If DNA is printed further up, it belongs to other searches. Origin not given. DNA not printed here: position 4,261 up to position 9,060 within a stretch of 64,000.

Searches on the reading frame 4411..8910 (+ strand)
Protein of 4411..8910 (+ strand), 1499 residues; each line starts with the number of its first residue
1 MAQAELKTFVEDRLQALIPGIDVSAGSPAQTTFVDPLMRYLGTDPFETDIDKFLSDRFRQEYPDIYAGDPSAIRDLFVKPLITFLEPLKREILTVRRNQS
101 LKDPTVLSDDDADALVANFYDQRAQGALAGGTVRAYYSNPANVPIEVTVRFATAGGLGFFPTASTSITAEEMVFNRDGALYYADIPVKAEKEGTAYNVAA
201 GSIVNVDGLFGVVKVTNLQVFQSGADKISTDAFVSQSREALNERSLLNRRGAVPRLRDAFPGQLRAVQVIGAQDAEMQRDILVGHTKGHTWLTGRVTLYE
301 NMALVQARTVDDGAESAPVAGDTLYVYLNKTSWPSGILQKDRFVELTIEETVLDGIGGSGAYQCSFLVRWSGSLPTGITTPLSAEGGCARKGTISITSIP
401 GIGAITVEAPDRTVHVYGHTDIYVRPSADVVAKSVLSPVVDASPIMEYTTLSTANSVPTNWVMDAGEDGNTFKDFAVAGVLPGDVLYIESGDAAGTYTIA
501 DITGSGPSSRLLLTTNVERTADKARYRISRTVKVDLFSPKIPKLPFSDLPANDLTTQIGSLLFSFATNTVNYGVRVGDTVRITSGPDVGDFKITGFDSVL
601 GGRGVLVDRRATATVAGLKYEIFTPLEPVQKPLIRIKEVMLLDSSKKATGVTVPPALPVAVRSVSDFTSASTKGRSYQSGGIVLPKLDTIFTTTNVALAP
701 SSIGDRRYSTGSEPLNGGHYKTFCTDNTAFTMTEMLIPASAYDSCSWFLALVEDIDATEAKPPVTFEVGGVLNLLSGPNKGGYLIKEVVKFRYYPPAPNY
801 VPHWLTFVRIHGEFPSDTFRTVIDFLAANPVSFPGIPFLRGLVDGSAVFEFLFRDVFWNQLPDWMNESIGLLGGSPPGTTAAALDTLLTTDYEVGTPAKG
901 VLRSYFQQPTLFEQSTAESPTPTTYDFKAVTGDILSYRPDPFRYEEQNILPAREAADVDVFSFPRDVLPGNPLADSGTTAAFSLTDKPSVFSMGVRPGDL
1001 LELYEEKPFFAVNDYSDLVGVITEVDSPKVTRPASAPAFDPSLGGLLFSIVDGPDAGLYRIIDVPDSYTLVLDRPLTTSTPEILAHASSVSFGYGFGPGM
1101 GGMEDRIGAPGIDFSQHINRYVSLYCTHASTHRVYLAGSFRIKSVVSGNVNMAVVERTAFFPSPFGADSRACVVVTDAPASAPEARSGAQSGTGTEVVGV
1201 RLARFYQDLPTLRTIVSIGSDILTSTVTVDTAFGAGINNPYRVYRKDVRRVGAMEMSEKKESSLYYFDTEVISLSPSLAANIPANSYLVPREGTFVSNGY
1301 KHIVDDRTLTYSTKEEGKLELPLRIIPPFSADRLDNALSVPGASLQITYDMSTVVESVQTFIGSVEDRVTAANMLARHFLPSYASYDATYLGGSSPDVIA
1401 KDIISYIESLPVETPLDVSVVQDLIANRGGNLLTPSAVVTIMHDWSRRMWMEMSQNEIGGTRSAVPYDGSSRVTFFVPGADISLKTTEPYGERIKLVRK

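Call 24: search_protein_families(library=phrogs, proteins=[window:4411-8910:+], max_evalue=0.001)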
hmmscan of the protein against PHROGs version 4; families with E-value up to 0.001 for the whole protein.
window:4411-8910:+ (1499 aa): 1 family
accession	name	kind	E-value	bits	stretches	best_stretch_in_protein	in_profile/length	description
phrog_6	-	tail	7.8e-14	52.2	1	108-245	130-253/548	baseplate wedge subunit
